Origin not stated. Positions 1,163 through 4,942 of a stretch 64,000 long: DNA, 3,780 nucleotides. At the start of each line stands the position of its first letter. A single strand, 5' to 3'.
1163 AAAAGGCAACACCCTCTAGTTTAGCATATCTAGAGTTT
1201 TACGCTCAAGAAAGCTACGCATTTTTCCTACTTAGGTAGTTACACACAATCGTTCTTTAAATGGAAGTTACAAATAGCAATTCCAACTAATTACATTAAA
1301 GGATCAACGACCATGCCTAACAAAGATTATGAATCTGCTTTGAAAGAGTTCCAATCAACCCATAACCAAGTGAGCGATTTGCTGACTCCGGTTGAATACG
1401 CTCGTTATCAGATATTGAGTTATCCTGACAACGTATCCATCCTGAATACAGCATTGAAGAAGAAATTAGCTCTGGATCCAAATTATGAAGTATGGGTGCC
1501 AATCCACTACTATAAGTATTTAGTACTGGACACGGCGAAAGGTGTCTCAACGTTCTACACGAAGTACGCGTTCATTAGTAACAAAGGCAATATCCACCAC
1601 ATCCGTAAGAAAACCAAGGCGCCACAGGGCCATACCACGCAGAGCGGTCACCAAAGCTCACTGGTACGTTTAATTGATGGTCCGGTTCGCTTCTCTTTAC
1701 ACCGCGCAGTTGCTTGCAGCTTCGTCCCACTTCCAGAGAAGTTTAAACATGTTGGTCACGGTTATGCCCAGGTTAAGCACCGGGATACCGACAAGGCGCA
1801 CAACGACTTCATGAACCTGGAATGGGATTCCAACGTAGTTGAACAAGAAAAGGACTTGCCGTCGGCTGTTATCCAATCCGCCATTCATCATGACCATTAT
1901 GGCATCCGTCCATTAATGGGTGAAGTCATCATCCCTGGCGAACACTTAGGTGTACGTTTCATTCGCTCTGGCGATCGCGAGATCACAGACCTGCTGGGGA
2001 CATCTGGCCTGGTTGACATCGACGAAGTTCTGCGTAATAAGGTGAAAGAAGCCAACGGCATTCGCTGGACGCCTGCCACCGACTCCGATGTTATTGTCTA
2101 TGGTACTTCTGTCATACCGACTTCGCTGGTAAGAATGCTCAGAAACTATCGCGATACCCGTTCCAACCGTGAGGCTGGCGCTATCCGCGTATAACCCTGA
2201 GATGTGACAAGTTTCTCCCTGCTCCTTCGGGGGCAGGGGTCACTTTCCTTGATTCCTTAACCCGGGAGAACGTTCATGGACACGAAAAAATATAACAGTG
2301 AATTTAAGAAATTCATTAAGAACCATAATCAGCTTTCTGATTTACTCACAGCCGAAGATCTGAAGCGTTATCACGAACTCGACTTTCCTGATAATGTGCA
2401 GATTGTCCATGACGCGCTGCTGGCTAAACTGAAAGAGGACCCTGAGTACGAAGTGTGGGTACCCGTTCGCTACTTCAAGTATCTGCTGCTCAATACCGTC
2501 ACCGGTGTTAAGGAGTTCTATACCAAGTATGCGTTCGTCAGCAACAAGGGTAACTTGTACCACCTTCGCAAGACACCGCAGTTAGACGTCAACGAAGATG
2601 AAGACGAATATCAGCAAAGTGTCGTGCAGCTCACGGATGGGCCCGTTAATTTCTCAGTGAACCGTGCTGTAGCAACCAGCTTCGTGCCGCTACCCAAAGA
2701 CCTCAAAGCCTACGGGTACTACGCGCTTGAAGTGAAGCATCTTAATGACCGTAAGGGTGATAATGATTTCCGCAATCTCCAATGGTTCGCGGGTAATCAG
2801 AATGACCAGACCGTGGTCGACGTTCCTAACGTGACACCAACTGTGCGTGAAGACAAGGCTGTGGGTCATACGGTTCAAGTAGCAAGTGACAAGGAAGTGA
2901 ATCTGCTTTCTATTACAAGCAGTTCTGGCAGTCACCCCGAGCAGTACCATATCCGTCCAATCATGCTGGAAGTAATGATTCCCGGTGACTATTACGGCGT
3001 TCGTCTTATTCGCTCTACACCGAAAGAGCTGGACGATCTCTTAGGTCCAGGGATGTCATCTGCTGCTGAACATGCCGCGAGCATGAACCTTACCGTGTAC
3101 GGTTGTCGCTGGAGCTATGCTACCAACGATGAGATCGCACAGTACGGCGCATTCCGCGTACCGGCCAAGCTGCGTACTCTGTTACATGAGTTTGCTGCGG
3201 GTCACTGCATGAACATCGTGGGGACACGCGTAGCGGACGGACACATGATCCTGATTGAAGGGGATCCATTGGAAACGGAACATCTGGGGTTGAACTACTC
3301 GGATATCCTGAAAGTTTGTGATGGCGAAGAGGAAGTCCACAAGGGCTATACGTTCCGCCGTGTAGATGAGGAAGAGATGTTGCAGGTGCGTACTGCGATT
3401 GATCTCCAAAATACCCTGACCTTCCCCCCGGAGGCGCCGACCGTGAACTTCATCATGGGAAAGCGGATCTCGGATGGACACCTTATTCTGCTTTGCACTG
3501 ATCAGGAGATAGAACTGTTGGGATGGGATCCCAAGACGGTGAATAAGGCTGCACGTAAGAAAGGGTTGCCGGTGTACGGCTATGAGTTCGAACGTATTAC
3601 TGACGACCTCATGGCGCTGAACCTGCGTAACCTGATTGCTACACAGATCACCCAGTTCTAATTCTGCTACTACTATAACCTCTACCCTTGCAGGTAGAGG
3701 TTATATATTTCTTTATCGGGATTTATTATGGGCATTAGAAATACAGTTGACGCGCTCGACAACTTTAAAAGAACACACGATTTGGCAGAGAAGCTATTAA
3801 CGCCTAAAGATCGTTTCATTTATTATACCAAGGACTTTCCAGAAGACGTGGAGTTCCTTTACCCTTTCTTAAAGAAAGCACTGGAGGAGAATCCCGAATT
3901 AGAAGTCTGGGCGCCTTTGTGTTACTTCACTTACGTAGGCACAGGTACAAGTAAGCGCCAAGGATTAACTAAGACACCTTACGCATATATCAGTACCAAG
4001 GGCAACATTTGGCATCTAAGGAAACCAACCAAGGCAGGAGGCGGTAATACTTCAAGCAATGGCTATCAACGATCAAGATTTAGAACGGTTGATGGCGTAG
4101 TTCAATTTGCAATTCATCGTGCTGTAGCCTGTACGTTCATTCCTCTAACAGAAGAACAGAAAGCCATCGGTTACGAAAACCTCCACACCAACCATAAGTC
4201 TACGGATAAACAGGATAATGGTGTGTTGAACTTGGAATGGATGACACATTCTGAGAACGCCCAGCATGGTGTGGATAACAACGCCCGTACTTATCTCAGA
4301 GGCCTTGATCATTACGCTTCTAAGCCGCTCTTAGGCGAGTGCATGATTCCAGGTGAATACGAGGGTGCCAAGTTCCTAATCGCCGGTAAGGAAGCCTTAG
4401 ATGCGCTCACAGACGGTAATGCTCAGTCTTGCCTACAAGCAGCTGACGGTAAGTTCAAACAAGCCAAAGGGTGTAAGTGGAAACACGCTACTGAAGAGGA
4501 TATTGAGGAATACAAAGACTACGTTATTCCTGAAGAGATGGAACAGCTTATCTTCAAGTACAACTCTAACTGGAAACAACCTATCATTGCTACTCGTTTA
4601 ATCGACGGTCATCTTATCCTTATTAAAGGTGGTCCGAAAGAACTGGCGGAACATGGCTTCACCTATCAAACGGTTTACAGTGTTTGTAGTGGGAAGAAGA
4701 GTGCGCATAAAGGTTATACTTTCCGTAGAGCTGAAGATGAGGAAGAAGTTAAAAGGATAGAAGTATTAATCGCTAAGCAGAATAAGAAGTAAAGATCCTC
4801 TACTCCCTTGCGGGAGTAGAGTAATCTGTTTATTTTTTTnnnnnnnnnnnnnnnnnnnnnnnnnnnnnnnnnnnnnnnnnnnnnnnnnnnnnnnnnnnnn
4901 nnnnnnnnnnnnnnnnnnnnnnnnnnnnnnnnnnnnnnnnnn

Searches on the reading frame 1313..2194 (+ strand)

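Call 24: search_protein_families(library=phrogs, proteins=[window:1313-2194:+], max_evalue=0.001)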
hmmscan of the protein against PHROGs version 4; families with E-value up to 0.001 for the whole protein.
window:1313-2194:+ (293 aa): 3 families
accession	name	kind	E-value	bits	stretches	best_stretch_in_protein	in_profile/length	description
phrog_17657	-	DNA, RNA and nucleotide metabolism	8.4e-22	78.7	1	11-172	4-165/168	HNH endonuclease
phrog_59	-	DNA, RNA and nucleotide metabolism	4.4e-10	40.5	1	82-173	146-227/423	HNH endonuclease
phrog_959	-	DNA, RNA and nucleotide metabolism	4.6e-07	30.7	1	85-174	17-99/138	HNH endonuclease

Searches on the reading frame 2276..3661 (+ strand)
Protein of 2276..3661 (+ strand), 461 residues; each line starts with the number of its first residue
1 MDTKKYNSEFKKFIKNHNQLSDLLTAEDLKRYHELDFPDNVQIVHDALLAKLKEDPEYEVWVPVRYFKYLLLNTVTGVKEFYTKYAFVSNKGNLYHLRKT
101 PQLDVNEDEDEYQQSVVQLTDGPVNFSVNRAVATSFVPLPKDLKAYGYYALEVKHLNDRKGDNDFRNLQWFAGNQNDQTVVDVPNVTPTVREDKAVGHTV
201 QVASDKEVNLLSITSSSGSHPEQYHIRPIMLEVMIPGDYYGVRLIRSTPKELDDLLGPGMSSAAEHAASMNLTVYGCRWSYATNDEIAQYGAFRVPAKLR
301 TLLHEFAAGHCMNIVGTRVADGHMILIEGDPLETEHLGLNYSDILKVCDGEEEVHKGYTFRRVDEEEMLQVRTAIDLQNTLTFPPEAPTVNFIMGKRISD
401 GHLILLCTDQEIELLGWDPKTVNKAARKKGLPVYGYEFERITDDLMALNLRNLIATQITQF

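Call 24: search_protein_families(library=phrogs, proteins=[window:2276-3661:+], max_evalue=0.001)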
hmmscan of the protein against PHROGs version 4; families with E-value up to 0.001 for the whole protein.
window:2276-3661:+ (461 aa): 4 families
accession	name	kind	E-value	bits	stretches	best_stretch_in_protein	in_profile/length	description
phrog_17657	-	DNA, RNA and nucleotide metabolism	4.3e-25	89.4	1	10-170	3-164/168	HNH endonuclease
phrog_959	-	DNA, RNA and nucleotide metabolism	2.5e-10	41.3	1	84-197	16-123/138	HNH endonuclease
phrog_59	-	DNA, RNA and nucleotide metabolism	8.2e-09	36.3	1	78-170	143-225/423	HNH endonuclease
phrog_20162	-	DNA, RNA and nucleotide metabolism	6.3e-06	27.5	1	299-367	18-86/88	HNH endonuclease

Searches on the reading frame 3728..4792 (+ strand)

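Call 24: search_protein_families(library=phrogs, proteins=[window:3728-4792:+], max_evalue=0.001)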
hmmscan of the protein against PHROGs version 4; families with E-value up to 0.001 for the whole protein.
window:3728-4792:+ (354 aa): 6 families
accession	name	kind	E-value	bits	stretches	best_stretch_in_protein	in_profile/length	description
phrog_59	-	DNA, RNA and nucleotide metabolism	8.5e-24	85.7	1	87-338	151-284/423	HNH endonuclease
phrog_17657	-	DNA, RNA and nucleotide metabolism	8.8e-21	75.4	1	13-173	6-166/168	HNH endonuclease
phrog_959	-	DNA, RNA and nucleotide metabolism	5.2e-14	53.2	1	86-186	18-111/138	HNH endonuclease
phrog_20162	-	DNA, RNA and nucleotide metabolism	2.9e-08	35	1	277-340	24-87/88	HNH endonuclease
phrog_1492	-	DNA, RNA and nucleotide metabolism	8.9e-08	32.7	1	89-184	60-162/414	HNH endonuclease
phrog_33294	-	unknown function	0.00053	21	0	298-339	33-73/153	-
